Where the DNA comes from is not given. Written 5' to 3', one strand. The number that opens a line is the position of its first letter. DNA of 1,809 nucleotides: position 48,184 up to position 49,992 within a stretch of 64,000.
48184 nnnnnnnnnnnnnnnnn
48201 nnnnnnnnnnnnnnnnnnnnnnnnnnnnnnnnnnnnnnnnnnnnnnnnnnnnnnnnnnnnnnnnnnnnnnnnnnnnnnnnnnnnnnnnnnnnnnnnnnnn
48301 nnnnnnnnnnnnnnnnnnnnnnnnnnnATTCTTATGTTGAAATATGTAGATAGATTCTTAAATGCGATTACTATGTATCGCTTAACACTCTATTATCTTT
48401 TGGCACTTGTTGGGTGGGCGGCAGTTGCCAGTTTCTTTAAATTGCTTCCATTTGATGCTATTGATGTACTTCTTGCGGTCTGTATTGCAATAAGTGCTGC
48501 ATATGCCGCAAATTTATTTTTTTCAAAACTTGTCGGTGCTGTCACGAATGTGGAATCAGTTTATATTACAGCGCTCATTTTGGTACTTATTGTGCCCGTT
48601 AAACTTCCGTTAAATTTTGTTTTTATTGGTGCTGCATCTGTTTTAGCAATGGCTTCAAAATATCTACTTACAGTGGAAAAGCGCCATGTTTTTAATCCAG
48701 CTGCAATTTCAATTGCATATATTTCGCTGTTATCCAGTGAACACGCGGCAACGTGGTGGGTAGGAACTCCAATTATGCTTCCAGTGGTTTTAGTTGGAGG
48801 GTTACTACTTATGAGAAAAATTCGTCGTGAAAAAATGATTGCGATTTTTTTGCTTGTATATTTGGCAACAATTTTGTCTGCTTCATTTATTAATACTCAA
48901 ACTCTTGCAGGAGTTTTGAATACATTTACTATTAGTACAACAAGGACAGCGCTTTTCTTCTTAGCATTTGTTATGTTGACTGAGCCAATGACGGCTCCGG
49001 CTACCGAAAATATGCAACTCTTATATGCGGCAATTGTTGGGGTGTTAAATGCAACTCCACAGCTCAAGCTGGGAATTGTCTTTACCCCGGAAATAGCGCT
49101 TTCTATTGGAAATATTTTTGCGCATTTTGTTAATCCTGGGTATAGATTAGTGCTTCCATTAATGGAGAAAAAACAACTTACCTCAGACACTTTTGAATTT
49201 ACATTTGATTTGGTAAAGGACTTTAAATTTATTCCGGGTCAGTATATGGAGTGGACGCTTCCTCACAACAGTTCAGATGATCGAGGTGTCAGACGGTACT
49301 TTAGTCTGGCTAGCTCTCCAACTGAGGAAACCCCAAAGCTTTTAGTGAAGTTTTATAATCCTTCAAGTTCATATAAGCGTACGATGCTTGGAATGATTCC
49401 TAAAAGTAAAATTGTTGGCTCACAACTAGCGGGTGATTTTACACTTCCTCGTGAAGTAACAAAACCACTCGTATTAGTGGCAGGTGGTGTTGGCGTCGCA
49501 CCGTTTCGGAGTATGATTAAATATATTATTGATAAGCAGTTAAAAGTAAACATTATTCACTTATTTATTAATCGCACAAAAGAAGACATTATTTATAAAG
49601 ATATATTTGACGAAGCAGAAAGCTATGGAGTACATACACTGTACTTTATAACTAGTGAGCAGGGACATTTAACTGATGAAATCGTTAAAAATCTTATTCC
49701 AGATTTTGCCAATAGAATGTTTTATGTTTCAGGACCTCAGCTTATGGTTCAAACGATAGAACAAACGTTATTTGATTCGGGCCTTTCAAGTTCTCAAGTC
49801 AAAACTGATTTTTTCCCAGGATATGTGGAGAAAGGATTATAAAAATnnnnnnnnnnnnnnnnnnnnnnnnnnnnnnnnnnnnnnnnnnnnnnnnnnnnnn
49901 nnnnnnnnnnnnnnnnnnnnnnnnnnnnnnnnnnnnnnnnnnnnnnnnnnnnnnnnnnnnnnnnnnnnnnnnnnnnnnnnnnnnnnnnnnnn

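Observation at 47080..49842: Compact flavinylation-dependent candidate transmembrane electron-transfer system: FMN-binding protein, ApbE, and a membrane-domain/FNR-like fusion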

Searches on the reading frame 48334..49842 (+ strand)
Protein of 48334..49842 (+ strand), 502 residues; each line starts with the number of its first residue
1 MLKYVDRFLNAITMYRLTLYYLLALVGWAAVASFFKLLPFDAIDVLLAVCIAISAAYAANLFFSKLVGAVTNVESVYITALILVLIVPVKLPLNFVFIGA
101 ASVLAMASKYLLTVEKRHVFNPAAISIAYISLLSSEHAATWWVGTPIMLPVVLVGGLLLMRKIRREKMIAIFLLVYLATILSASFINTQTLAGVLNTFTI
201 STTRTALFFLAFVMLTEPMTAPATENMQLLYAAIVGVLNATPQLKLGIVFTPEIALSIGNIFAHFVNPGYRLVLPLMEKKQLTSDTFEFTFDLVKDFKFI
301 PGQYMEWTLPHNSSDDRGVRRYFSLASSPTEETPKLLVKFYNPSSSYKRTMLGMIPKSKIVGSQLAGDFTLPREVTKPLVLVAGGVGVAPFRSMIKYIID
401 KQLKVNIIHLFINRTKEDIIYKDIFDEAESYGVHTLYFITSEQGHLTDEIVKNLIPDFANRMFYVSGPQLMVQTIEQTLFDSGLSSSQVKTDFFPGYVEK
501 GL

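Call 3: search_protein_families(library=pfam, proteins=[window:48334-49842:+], max_evalue=0.01)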
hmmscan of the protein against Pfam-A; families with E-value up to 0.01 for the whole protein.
window:48334-49842:+ (502 aa): 4 families
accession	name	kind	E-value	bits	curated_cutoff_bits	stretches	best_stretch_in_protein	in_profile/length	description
PF00175.26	NAD_binding_1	-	2.7e-11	44.5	22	1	381-476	1-108/109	Oxidoreductase NAD-binding domain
PF03116.20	NQR2_RnfD_RnfE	-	1.3e-09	38.3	27.7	2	151-239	177-259/296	NQR2, RnfD, RnfE family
PF00970.30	FAD_binding_6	-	0.00071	20.3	21.1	1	275-342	3-71/99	Oxidoreductase FAD-binding domain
PF08030.17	NAD_binding_6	-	0.0049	17.4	22.2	1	379-426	4-29/156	Ferric reductase NAD binding domain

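Call 4: search_protein_families(library=ncbifam, proteins=[window:48334-49842:+], max_evalue=0.01)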
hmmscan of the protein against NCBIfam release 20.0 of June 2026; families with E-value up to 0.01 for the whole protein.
window:48334-49842:+ (502 aa): 27 families (the best 25 are shown)
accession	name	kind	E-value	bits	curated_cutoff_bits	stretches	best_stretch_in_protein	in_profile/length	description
NF009805.0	PRK13289.1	equivalog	1.1e-18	67.3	432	1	296-494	182-392/399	NO-inducible flavohemoprotein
NF040810.1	BenC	equivalog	7.4e-17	61.5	430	1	278-489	111-325/333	benzoate 1,2-dioxygenase electron transfer component BenC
NF007964.0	PRK10684.1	equivalog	4.8e-14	52.1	383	1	321-494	55-237/333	NADH oxidoreductase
TIGR02160.1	PA_CoA_Oxy5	hypoth_equivalog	2.6e-13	49.5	420.8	1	286-494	20-241/352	1,2-phenylacetyl-CoA epoxidase subunit PaaE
NF005963.0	PRK08051.1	equivalog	1.9e-12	47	230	1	280-479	12-214/233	NAD(P)H-flavin reductase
NF058606.1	GlBtMonoRdsGbcB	equivalog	5.2e-12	45.3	500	1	284-490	26-243/362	glycine betaine monooxygenase reductase subunit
TIGR02911.1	sulfite_red_B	equivalog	1.1e-10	41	288.6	1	371-490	94-220/261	anaerobic sulfite reductase subunit AsrB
NF008822.0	PRK11872.1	equivalog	2.6e-10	39.8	402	1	295-492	133-333/341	anthranilate 1,2-dioxygenase electron transfer component AntC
NF045803.1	MethMoxFADbindMmoC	equivalog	9.9e-10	37.7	500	1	296-490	137-336/343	aromatic/alkene monooxygenase hydroxylase FAD-binding subunit MmoC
NF040830.1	sulfhyd_ShyC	equivalog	3e-09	36.5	600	1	278-423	13-155/288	NAD(P)-dependent hydrogenase/sulfhydrogenase 2 subunit gamma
NF006220.0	PRK08345.1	subfamily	3.6e-09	36.3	395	1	292-423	36-161/294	cytochrome-c3 hydrogenase subunit gamma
NF052252.1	flav_redu_LuxG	exception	5.2e-09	35.6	340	1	288-482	17-216/232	flavin mononucleotide reductase LuxG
NF000796.0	PRK00054.1-1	equivalog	5.5e-09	35.6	224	1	375-482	89-192/254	dihydroorotate dehydrogenase electron transfer subunit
TIGR01946.1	rnfD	subfamily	6.3e-08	32.3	207.05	2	152-238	205-288/327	RnfABCDGE type electron transport complex subunit D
NF000799.0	PRK00054.1-4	equivalog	1.2e-07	31.1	314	1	374-479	106-206/258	dihydroorotate dehydrogenase electron transfer subunit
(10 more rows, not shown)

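Call 12: find_homologous_proteins(query=window:48334-49842:+, max_evalue=0.00001)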
Query window:48334-49842:+ (502 aa): 6039 proteins with E <= 0.00001 among 8000 candidates; the best 120 are listed.
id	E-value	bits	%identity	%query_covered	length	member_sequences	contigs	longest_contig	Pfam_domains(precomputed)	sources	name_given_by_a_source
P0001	0.0e+0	1089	100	100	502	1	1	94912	PF00175.27,PF03116.21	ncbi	-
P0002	1.2e-257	874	78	99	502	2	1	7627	PF00175.27,PF03116.21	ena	-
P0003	1.4e-244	830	73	99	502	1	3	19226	PF00175.27,PF03116.21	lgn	-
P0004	1.7e-185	636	56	99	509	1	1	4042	PF00175.27,PF03116.21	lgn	-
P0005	1.4e-184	633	56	99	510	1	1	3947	PF00175.27,PF03116.21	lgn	-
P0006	4.7e-183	628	57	99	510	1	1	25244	PF00175.27,PF03116.21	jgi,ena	-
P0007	1.1e-182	626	56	99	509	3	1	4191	PF00175.27,PF03116.21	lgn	-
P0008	4.0e-182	625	56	99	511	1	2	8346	PF00175.27,PF03116.21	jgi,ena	jgi:ferredoxin-NADP reductase/Na+-translocating ferredoxin:NAD+ oxidoreductase RnfD subunit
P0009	1.5e-180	619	57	97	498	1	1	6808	PF00175.27,PF03116.21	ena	-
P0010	1.5e-180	619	55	99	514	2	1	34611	PF00175.27,PF03116.21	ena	-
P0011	2.1e-180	619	57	99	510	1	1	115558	PF00175.27,PF03116.21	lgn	-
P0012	2.7e-179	615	56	99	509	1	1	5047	PF00175.27,PF03116.21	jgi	jgi:glycine betaine catabolism B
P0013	7.4e-179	614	55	99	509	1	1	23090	PF00175.27,PF03116.21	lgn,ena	-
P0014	7.9e-179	614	55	100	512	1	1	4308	PF00175.27,PF03116.21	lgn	-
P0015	1.2e-178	613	57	97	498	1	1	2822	PF00175.27,PF03116.21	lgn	-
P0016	5.4e-178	611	57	97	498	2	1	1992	PF00175.27,PF03116.21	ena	-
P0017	9.8e-178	610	57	97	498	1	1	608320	PF00175.27,PF03116.21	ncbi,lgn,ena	-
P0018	4.2e-177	608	55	99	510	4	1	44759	PF00175.27,PF03116.21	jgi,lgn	jgi:ferredoxin-NADP reductase/Na+-translocating ferredoxin:NAD+ oxidoreductase RnfD subunit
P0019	4.9e-177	608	56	99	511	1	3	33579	PF00175.27,PF03116.21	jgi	jgi:ferredoxin-NADP reductase/Na+-translocating ferredoxin:NAD+ oxidoreductase RnfD subunit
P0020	1.6e-176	606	56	99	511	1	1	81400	PF00175.27,PF03116.21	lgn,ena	-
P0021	1.5e-175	603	56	100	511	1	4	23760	PF00175.27,PF03116.21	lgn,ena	-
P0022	3.3e-175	602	55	99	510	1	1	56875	PF00175.27,PF03116.21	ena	-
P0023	3.4e-175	602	55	99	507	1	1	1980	PF00175.27,PF03116.21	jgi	jgi:ferredoxin-NADP reductase/Na+-translocating ferredoxin:NAD+ oxidoreductase RnfD subunit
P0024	4.2e-175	601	54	99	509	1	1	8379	PF00175.27,PF03116.21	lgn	-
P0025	5.7e-175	601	54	99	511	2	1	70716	PF00175.27,PF03116.21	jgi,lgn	jgi:ferredoxin-NADP reductase/Na+-translocating ferredoxin:NAD+ oxidoreductase RnfD subunit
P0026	8.7e-175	600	54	99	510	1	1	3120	PF00175.27,PF03116.21,PF00970.31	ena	-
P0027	1.3e-174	600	55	99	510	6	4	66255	PF00175.27,PF03116.21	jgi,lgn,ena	jgi:ferredoxin-NADP reductase/Na+-translocating ferredoxin:NAD+ oxidoreductase RnfD subunit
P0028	1.4e-174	600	55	99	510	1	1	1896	PF00175.27,PF03116.21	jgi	jgi:ferredoxin-NADP reductase/Na+-translocating ferredoxin:NAD+ oxidoreductase RnfD subunit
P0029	1.4e-174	600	55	99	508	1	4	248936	PF00175.27,PF03116.21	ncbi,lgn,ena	-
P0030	1.6e-174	600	55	100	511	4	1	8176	PF00175.27,PF03116.21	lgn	-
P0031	1.6e-174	600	55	100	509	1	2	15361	PF00175.27,PF03116.21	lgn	-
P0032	3.3e-174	598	56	97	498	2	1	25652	PF00175.27,PF03116.21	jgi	jgi:ferredoxin-NADP reductase/Na+-translocating ferredoxin:NAD+ oxidoreductase RnfD subunit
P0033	4.7e-174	598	54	100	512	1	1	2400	PF00175.27,PF03116.21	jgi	jgi:glycine betaine catabolism B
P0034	4.8e-174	598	55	100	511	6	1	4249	PF00175.27,PF03116.21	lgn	-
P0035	5.3e-174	598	54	99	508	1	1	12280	PF00175.27,PF03116.21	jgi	jgi:ferredoxin-NADP reductase/Na+-translocating ferredoxin:NAD+ oxidoreductase RnfD subunit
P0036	5.8e-174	598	55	99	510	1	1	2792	PF00175.27,PF03116.21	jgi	jgi:glycine betaine catabolism B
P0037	5.8e-174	598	55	97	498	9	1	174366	PF00175.27,PF03116.21,PF00970.31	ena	-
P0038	3.3e-173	595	55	99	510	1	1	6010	PF00175.27,PF03116.21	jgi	jgi:ferredoxin-NADP reductase/Na+-translocating ferredoxin:NAD+ oxidoreductase RnfD subunit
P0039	4.3e-173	595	54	100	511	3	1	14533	PF00175.27,PF03116.21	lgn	-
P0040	4.9e-173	595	54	100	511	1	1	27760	PF00175.27,PF03116.21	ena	-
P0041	7.2e-173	594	54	100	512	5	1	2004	PF00175.27,PF03116.21,PF00970.31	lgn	-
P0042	3.4e-172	592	55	100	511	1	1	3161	PF00175.27,PF03116.21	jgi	jgi:ferredoxin-NADP reductase/Na+-translocating ferredoxin:NAD+ oxidoreductase RnfD subunit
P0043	3.5e-172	592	55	100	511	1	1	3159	PF00175.27,PF03116.21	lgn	-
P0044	5.2e-172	591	54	100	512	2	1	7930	PF00175.27,PF03116.21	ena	-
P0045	5.2e-172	591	54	100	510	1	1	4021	PF00175.27,PF03116.21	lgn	-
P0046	7.9e-172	591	53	99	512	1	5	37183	PF00175.27,PF03116.21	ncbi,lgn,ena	-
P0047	1.5e-171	590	55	100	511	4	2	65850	PF00175.27,PF03116.21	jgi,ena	-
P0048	2.5e-171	589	56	97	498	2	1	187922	PF00175.27,PF03116.21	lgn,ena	-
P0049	5.7e-171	588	56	99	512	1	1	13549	PF00175.27,PF03116.21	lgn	-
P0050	1.1e-170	587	53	99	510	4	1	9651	PF00175.27,PF03116.21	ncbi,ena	-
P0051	1.8e-170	586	55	100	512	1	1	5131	PF00175.27,PF03116.21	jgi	-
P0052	3.2e-170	585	54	99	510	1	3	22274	PF00175.27,PF03116.21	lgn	-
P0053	3.6e-170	585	54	100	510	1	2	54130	PF00175.27,PF03116.21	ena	-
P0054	4.8e-170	585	55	97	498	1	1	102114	PF00175.27,PF03116.21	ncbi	-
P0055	5.7e-170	585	52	99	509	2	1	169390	PF00175.27,PF03116.21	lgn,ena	-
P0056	1.7e-169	583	54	97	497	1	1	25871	PF00175.27,PF03116.21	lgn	-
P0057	3.1e-169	582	54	99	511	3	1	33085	PF00175.27,PF03116.21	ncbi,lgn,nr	ncbi:oxidoreductase [Patescibacteria group bacterium]|nr:oxidoreductase [Patescibacteria group bacte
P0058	4.1e-169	582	55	97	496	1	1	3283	PF00175.27,PF03116.21,PF00970.31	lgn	-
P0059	5.2e-169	581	54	99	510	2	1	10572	PF00175.27,PF03116.21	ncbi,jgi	ncbi:MAG: oxidoreductase [Candidatus Levyibacteriota bacterium]|jgi:ferredoxin-NADP reductase/Na+-tr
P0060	7.6e-169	581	53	100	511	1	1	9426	PF00175.27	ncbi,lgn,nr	ncbi:MAG TPA: hypothetical protein VES68_00265 [Candidatus Sulfotelmatobacter sp.]|nr:hypothetical p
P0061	8.1e-169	581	52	99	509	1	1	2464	PF00175.27,PF03116.21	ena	-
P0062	5.0e-168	578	53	99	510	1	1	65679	PF00175.27,PF03116.21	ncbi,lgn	-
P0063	5.0e-168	578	54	99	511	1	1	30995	PF00175.27,PF03116.21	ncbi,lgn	-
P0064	6.1e-168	578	53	99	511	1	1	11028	PF00175.27,PF03116.21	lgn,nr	nr:RnfABCDGE type electron transport complex subunit D [Candidatus Levybacteria bacterium]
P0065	7.3e-168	578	54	100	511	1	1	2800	PF00175.27,PF03116.21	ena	-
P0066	8.7e-168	577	53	99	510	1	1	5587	PF00175.27,PF03116.21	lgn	-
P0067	1.1e-167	577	54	99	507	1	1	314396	PF00175.27,PF03116.21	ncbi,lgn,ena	-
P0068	1.2e-167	577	54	99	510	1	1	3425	PF00175.27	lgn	-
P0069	1.9e-167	576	53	99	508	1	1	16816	PF00175.27,PF03116.21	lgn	-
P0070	2.3e-167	576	53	100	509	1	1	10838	PF00175.27,PF03116.21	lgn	-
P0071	3.0e-167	576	51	99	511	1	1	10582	PF00175.27,PF03116.21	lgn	-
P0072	3.3e-167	575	54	96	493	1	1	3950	PF00175.27,PF03116.21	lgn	-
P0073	3.8e-167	575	54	99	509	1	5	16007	PF00175.27,PF03116.21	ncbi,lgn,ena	-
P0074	4.3e-167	575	53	99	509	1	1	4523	PF00175.27,PF03116.21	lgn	-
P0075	1.0e-166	574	54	99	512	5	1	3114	PF00175.27,PF03116.21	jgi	jgi:ferredoxin-NADP reductase/Na+-translocating ferredoxin:NAD+ oxidoreductase RnfD subunit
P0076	1.1e-166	574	53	99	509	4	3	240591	PF00175.27,PF03116.21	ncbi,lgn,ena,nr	ncbi:RnfABCDGE type electron transport complex subunit D [Patescibacteria group bacterium]|nr:RnfABC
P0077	1.1e-166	574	52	99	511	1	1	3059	PF00175.27,PF03116.21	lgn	-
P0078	2.0e-166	573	52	99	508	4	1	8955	PF00175.27,PF03116.21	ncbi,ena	-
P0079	2.6e-166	572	52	99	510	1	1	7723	PF00175.27,PF03116.21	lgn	-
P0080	2.9e-166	572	53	99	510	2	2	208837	PF00175.27,PF03116.21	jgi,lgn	jgi:ferredoxin-NADP reductase/Na+-translocating ferredoxin:NAD+ oxidoreductase RnfD subunit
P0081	4.4e-166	572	53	98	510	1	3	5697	PF00175.27,PF03116.21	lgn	-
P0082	1.5e-165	570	53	100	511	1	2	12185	PF00175.27,PF03116.21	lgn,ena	-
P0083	2.0e-165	569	53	99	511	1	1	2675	PF00175.27,PF03116.21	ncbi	-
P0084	5.2e-165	568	53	97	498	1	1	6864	PF00175.27,PF03116.21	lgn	-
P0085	7.4e-165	568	54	99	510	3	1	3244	PF00175.27,PF03116.21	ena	-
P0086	1.3e-164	567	52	99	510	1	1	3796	PF00175.27,PF03116.21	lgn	-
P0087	2.3e-164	566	54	99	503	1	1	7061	PF00175.27,PF03116.21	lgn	-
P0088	3.4e-164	565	53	99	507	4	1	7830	PF00175.27,PF03116.21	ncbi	-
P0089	4.6e-164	565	55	97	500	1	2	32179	PF00175.27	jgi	jgi:ferredoxin-NADP reductase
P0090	5.4e-164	565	53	99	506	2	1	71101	PF00175.27,PF00970.31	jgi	jgi:ferredoxin-NADP reductase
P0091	6.8e-164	564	53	99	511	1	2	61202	PF00175.27,PF03116.21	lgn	-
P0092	7.4e-164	564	52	99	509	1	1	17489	PF00175.27,PF03116.21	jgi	jgi:glycine betaine catabolism B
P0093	1.1e-163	564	55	97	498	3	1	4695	PF00175.27,PF03116.21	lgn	-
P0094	1.2e-163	564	53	99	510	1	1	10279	PF00175.27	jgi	-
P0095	2.5e-163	563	53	99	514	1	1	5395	PF00175.27,PF03116.21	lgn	-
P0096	4.2e-163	562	49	99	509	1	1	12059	PF00175.27,PF03116.21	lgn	-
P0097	4.4e-163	562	51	99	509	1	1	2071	PF00175.27,PF03116.21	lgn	-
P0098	4.6e-163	562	52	99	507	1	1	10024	PF00175.27,PF03116.21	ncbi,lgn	ncbi:MAG TPA: FAD-binding oxidoreductase [Patescibacteria group bacterium]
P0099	9.2e-163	561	53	99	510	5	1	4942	PF00175.27,PF03116.21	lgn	-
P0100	1.0e-162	561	53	100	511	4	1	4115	PF00175.27,PF03116.21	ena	-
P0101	4.0e-162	559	52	97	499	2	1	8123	PF00175.27,PF03116.21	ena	-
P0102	4.1e-162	559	53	99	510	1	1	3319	PF00175.27,PF03116.21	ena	-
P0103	5.2e-162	558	52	99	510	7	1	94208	PF00175.27,PF03116.21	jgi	jgi:ferredoxin-NADP reductase/Na+-translocating ferredoxin:NAD+ oxidoreductase RnfD subunit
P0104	6.6e-162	558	53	98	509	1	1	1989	PF00175.27,PF03116.21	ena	-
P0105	7.0e-162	558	50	99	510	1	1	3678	PF00175.27,PF03116.21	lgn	-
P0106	7.4e-162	558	52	97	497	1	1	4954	PF00175.27,PF03116.21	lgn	-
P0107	8.0e-162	558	53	99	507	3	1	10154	PF00175.27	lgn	-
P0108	8.7e-162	558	52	99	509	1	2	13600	PF00175.27,PF03116.21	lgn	-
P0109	9.4e-162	557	50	99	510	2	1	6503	PF00175.27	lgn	-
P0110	1.4e-161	557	52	99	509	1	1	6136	PF00175.27,PF03116.21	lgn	-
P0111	2.4e-161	556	50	99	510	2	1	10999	PF00175.27,PF03116.21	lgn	-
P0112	3.2e-161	556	50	99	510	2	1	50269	PF00175.27,PF03116.21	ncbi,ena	-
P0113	3.6e-161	555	51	100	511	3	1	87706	PF00175.27,PF03116.21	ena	-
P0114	3.7e-161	555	51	100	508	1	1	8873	PF00175.27,PF03116.21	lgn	-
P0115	4.5e-161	555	52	99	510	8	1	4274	PF00175.27,PF03116.21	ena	-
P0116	5.4e-161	555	52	99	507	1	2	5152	PF00175.27,PF03116.21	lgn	-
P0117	5.8e-161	555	55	91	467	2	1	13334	PF00175.27,PF03116.21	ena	-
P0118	6.1e-161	555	56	89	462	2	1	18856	PF00175.27,PF03116.21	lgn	-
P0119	7.0e-161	555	52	99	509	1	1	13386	PF00175.27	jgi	jgi:glycine betaine catabolism B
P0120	8.5e-161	554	51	99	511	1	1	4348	PF00175.27,PF03116.21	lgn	-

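Call 13: find_related_loci(query=window:48334-49842:+, collection=genome_contigs, flank=6000)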
Query window:48334-49842:+ (502 aa) in genome_contigs; peptide patterns used: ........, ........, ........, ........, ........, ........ (x = any residue, [..] = any of these).
121 stretches matched a pattern; 53 encode a relative of the query (tblastn E <= 1e-3); 52 distinct loci.
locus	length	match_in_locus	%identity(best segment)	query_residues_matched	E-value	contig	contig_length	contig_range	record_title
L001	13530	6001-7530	56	2-500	0e+0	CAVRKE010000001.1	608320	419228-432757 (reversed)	MAG: Candidatus Levybacteria bacterium isolate MFD01476.bin.1.95 genome assembly, contig: contig_20563, whole genome sho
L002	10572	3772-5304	53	1-500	0e+0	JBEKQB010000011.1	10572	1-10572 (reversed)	MAG: Candidatus Levyibacteriota bacterium isolate SPRUCE 478 SPRUCE_478_11, whole genome shotgun sequence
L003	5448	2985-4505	52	2-497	4e-177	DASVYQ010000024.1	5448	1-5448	MAG TPA_asm: Patescibacteria group bacterium isolate SMAG_U2606 k141_900089, whole genome shotgun sequence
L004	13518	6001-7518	49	2-499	4e-167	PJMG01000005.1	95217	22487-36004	MAG: Candidatus Levyibacteriota bacterium isolate Amazon_FNV_2010_10_8_1 contig_55_267755369_length_95217_multi_6_in_0_o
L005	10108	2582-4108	52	1-499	2e-163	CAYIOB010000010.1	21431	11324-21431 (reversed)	MAG TPA_asm: uncultured Gammaproteobacteria bacterium isolate ERP119705_co25_644 genome assembly, contig: NODE_1425_leng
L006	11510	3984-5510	50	2-500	4e-163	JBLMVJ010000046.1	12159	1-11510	MAG: Candidatus Levyibacteriota bacterium isolate MAG318 PRJNA960887_bin9_renamed_45, whole genome shotgun sequence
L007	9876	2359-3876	48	1-499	3e-155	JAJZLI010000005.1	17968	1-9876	MAG: bacterium isolate MAS3.bin101 NODE_6401_length_17968_cov_1.434168, whole genome shotgun sequence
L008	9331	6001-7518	48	1-499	1e-154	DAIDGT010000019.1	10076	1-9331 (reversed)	MAG TPA_asm: bacterium isolate clean329 NODE_19_length_10076_cov_4.003000, whole genome shotgun sequence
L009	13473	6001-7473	47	5-498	2e-146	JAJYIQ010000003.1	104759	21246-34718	MAG: bacterium isolate DBS2-1.bin128 NODE_321_length_104759_cov_14.657093, whole genome shotgun sequence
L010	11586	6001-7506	46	5-498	5e-144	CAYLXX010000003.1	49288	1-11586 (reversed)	MAG TPA_asm: uncultured Gammaproteobacteria bacterium isolate SRP200132_co2_273 genome assembly, contig: NODE_483_length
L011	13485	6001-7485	46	1-497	1e-141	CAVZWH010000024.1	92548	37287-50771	MAG: Candidatus Staskawiczbacteria bacterium isolate MFD02138.bin.1.79 genome assembly, contig: contig_30431, whole geno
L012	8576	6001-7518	43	1-498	2e-137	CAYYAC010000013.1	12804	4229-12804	MAG TPA_asm: uncultured Gammaproteobacteria bacterium isolate SRP200132_co2_12 genome assembly, contig: NODE_4273_length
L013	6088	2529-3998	45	2-498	2e-133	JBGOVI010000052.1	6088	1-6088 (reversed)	MAG: Patescibacteria group bacterium isolate OBJ_0618_7090110_119 k141_8657749_length_6088_cov_11.9556, whole genome sho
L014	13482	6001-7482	44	2-497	2e-132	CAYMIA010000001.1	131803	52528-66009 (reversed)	MAG TPA_asm: uncultured Gammaproteobacteria bacterium isolate SRP200132_co1_145 genome assembly, contig: NODE_113_length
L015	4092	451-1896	45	5-497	3e-134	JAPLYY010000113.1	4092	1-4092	MAG: Candidatus Shapirobacteria bacterium isolate LacPavin_0920_WC90_MAG_39_8 LacPavin_0920_WC90_scaffold_775710, whole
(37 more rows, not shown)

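Call 19: find_encoding_contigs(protein=window:48334-49842:+, flank=10000, max_places=3)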
Protein window:48334-49842:+ (502 aa): no gene with exactly this product is on record in the collection.

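Call 21: find_encoding_contigs(protein=P0001, flank=10000, max_places=3)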
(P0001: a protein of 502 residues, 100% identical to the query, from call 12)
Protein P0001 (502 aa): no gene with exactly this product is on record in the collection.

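Call 24: search_solved_structures(query=A1, max_evalue=0.01, show_alignments=0)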
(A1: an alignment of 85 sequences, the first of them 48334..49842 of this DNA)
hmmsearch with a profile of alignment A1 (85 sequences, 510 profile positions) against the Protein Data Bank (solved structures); distinct sequences matched with E-value up to 0.01: 109 (the best 60 are shown).
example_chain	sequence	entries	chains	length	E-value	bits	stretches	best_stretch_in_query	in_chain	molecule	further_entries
2eix_A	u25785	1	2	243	5.8e-17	64.8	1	267-493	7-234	NADH-cytochrome b5 reductase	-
7qty_A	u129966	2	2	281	3.7e-16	62.2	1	347-506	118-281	Na(+)-translocating NADH-quinone reductase subunit F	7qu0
7rom_A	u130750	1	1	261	9.8e-16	60.8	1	275-497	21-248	NADH-cytochrome b5 reductase 1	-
7qu3_A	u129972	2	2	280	1.1e-14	57.3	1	350-506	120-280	Na(+)-translocating NADH-quinone reductase subunit F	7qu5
7xk3_F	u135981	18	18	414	2.1e-14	56.4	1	350-508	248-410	Na(+)-translocating NADH-quinone reductase subunit F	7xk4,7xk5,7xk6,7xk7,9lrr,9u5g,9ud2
4wqm_A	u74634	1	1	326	2.6e-14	56.1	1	268-504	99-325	Toluene-4-monooxygenase electron transfer component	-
4u9u_A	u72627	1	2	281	3.6e-14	55.6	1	350-506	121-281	Na(+)-translocating NADH-quinone reductase subunit F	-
8ad4_A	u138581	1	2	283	3.7e-14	55.6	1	350-506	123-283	Na(+)-translocating NADH-quinone reductase subunit F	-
4uaj_A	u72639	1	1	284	3.7e-14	55.6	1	350-506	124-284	Na(+)-translocating NADH-quinone reductase subunit F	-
1cne_A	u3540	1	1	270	5.3e-14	55.1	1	367-491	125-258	NITRATE REDUCTASE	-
8a1t_F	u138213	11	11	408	8.2e-14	54.4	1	350-506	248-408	Na(+)-translocating NADH-quinone reductase subunit F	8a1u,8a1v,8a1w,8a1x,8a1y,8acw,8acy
2r6h_A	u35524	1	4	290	2.3e-13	53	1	345-504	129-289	NADH:ubiquinone oxidoreductase, Na translocating, F subunit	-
8ad3_A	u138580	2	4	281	2.3e-13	53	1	350-502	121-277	Na(+)-translocating NADH-quinone reductase subunit F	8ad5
1cnf_A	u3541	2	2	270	2.5e-13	52.8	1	367-484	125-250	NITRATE REDUCTASE | NADH-DEPENDENT NITRATE REDUCTASE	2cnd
4dqk_A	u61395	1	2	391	3e-13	52.6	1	321-494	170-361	Bifunctional P-450/NADPH-P450 reductase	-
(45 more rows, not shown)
